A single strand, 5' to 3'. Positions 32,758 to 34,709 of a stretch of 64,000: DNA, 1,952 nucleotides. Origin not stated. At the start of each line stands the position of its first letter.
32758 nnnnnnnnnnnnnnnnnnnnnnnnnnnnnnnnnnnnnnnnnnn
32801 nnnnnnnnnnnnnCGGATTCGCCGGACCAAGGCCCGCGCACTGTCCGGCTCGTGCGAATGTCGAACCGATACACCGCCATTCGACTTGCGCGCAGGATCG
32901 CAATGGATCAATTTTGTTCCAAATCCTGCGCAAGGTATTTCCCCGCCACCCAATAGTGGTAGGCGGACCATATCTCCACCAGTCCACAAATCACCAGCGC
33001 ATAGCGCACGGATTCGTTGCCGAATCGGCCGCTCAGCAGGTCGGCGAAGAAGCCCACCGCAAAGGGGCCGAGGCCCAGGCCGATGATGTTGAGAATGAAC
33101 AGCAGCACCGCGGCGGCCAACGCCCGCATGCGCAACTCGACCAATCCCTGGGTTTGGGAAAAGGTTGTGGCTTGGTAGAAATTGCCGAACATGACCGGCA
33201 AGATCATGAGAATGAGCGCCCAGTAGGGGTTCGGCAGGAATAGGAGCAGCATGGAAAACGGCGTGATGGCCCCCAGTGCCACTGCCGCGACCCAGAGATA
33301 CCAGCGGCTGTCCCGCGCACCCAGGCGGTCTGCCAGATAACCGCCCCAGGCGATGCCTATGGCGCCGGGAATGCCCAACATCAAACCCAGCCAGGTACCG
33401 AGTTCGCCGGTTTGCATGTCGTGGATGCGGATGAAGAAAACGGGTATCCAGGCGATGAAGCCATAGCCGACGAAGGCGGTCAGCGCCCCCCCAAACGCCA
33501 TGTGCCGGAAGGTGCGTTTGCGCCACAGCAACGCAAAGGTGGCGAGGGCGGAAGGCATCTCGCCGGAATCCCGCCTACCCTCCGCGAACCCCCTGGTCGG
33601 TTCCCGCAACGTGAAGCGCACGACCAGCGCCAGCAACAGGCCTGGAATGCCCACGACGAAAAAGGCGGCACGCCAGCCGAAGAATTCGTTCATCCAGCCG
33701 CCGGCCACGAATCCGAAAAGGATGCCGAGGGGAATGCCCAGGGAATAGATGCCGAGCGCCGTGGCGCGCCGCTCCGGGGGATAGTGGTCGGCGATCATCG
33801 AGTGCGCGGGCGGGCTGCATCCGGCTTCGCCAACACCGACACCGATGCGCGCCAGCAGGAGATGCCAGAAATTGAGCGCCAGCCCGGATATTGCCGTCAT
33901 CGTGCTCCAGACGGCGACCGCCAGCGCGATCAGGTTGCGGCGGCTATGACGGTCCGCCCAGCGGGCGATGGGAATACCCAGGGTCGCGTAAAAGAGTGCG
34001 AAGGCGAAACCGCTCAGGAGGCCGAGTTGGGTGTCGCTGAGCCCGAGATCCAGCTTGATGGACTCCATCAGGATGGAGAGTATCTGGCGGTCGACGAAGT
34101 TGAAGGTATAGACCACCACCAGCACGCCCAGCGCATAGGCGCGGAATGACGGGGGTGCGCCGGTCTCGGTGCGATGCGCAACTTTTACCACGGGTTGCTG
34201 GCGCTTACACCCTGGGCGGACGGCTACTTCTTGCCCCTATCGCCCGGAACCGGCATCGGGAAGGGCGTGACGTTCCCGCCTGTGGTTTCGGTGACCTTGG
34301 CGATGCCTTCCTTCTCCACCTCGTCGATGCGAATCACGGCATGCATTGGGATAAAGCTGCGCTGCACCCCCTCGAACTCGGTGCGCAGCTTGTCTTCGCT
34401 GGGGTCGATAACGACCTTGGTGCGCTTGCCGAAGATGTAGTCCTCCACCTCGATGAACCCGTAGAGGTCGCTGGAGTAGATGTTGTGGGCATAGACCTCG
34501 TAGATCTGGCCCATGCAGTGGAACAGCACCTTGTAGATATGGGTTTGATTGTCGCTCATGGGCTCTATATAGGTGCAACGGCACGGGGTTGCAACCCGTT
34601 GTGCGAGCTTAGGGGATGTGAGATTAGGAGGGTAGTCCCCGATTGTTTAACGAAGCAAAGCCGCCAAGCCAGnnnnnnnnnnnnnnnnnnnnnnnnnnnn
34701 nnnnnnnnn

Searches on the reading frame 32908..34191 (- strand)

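Call 3: search_protein_families(library=pfam, proteins=[window:32908-34191:-], max_evalue=0.01)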
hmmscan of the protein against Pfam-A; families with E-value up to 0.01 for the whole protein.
window:32908-34191:- (427 aa): 3 families
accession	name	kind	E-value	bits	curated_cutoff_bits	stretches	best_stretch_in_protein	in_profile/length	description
PF07690.21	MFS_1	-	2.4e-51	175.1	33.4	1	25-376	2-347/347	Major Facilitator Superfamily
PF00083.30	Sugar_tr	-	6.8e-10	38.8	22.3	1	75-197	65-193/452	Sugar (and other) transporter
PF03137.26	OATP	-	5.1e-07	28.8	25.8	2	110-171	135-196/545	Organic Anion Transporter Polypeptide (OATP) family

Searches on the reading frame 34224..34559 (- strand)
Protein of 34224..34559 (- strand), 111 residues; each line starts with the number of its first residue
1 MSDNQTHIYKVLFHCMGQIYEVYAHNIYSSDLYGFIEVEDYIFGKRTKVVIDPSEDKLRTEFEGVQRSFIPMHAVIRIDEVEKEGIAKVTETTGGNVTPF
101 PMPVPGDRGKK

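Call 3: search_protein_families(library=pfam, proteins=[window:34224-34559:-], max_evalue=0.01)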
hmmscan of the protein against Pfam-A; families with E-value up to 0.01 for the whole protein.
window:34224-34559:- (111 aa): 1 family
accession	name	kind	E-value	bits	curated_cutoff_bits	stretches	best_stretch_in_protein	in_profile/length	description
PF08850.16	DUF1820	-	1.5e-41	141.3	27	1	8-102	2-97/97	Domain of unknown function (DUF1820)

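Call 5: search_protein_families(library=ncbifam, proteins=[window:34224-34559:-], max_evalue=0.01)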
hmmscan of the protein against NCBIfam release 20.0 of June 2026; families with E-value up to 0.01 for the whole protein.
window:34224-34559:- (111 aa): 0 families

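Call 51: find_homologous_proteins(query=window:34224-34559:-)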
Query window:34224-34559:- (111 aa): 2322 proteins with E <= 0.001 among 2322 candidates; the best 120 are listed.
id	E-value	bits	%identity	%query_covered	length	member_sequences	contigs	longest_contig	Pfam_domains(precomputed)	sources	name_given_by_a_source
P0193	4.7e-63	228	93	100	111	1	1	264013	PF08850.17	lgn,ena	-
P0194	2.2e-62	226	91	100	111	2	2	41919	PF08850.17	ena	-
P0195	3.6e-62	225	92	100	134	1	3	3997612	PF08850.17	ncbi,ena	-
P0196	6.2e-62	225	91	100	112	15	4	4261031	PF08850.17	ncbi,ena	-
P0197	9.1e-62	224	91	100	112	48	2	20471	PF08850.17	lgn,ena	-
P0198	1.4e-60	220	89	100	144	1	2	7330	PF08850.17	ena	-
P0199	3.0e-60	219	88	100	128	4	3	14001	PF08850.17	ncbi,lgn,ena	-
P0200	6.2e-60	218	88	100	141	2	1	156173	PF08850.17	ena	-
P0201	7.4e-60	218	88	100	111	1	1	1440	PF08850.17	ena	-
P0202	7.6e-60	218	88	100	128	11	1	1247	PF08850.17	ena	-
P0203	1.0e-59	217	88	100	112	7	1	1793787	PF08850.17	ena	-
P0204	3.9e-59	216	87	100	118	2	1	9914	PF08850.17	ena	-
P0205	7.6e-59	215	90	96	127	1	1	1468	PF08850.17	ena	-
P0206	8.6e-59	215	86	100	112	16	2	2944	PF08850.17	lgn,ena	-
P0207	2.8e-58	213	86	100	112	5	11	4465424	PF08850.17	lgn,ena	-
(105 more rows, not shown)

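Call 52: find_encoding_contigs(protein=P0193, flank=8000, max_places=2)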
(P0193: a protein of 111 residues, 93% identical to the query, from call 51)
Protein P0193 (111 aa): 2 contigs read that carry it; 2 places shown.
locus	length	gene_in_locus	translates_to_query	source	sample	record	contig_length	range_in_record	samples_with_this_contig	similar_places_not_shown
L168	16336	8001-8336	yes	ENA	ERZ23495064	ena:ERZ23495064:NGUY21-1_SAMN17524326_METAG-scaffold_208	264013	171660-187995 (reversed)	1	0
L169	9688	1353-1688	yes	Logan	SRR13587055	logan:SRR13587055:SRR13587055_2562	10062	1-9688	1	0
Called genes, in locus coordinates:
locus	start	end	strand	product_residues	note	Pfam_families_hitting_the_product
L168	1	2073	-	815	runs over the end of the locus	PF00133:tRNA-synt_1, PF09334:tRNA-synt_1g, PF13603:tRNA-synt_1_2, PF00133:tRNA-synt_1, PF09334:tRNA-synt_1g, PF08264:Anticodon_1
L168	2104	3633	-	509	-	PF20154:LNT_N, PF00795:CN_hydrolase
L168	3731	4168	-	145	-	PF02130:YbeY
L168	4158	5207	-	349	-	PF02562:PhoH, PF13245:AAA_19 (weak)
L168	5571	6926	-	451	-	PF00919:UPF0004, PF04055:Radical_SAM, PF01938:TRAM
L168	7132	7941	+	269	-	-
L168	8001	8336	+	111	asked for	PF08850:DUF1820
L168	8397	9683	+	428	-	PF00083:Sugar_tr, PF03137:OATP (faint), PF07690:MFS_1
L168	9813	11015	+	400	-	PF01266:DAO (faint), PF07992:Pyr_redox_2, PF13450:NAD_binding_8 (faint), PF13738:Pyr_redox_3, PF00070:Pyr_redox, PF02737:3HCDH_N (weak), PF14759:Reductase_C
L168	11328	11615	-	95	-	-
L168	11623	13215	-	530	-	PF03929:PepSY_TM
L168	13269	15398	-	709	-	PF07715:Plug, PF00593:TonB_dep_Rec_b-barrel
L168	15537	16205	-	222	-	PF03352:Adenine_glyco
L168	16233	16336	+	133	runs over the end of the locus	-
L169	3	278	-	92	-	?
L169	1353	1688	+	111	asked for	PF08850:DUF1820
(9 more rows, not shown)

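Call 53: find_encoding_contigs(protein=P0196, flank=8000, max_places=3)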
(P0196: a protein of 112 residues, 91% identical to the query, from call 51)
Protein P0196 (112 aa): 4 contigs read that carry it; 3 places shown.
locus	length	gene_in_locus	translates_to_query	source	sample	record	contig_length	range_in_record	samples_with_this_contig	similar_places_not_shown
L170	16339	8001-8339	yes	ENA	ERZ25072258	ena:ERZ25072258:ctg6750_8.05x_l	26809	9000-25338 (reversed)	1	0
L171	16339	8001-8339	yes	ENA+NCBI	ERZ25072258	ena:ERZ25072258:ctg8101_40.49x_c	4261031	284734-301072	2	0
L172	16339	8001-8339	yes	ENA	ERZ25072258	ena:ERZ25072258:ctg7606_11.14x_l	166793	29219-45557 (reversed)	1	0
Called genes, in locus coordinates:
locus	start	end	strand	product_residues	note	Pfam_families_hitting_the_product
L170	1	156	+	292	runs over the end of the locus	PF00561:Abhydrolase_1, PF12697:Abhydrolase_6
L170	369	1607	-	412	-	PF05977:MFS_3, PF07690:MFS_1, PF13347:MFS_2 (weak), PF07690:MFS_1 (weak)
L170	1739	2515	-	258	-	PF00106:adh_short, PF08659:KR (weak), PF13561:adh_short_C2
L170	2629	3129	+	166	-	PF13577:SnoaL_4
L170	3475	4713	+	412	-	PF00067:p450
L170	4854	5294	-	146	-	PF02130:YbeY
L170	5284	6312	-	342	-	PF02562:PhoH, PF13245:AAA_19 (weak), PF13604:AAA_30 (weak)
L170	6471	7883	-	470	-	PF00919:UPF0004, PF04055:Radical_SAM, PF01938:TRAM (weak)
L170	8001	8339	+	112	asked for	PF08850:DUF1820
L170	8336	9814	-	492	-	PF00890:FAD_binding_2 (faint), PF01134:GIDA (faint), PF01266:DAO, PF01494:FAD_binding_3 (faint), PF04820:Trp_halogenase (faint), PF12831:FAD_oxidored (weak), PF13450:NAD_binding_8 (weak)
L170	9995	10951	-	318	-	PF00561:Abhydrolase_1, PF12146:Hydrolase_4, PF12697:Abhydrolase_6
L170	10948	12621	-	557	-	PF01979:Amidohydro_1 (faint), PF07969:Amidohydro_3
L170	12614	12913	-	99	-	-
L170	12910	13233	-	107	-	-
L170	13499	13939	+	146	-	PF12973:Cupin_7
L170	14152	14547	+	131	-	PF00903:Glyoxalase, PF13669:Glyoxalase_4, PF22677:Ble-like_N (weak)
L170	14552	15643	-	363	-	PF01070:FMN_dh, PF05690:ThiG (faint), PF00478:IMPDH, PF03060:NMO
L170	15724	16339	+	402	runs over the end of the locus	PF01266:DAO (faint), PF07992:Pyr_redox_2, PF13450:NAD_binding_8 (faint), PF13738:Pyr_redox_3, PF00070:Pyr_redox, PF14759:Reductase_C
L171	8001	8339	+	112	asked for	PF08850:DUF1820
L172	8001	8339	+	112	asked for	PF08850:DUF1820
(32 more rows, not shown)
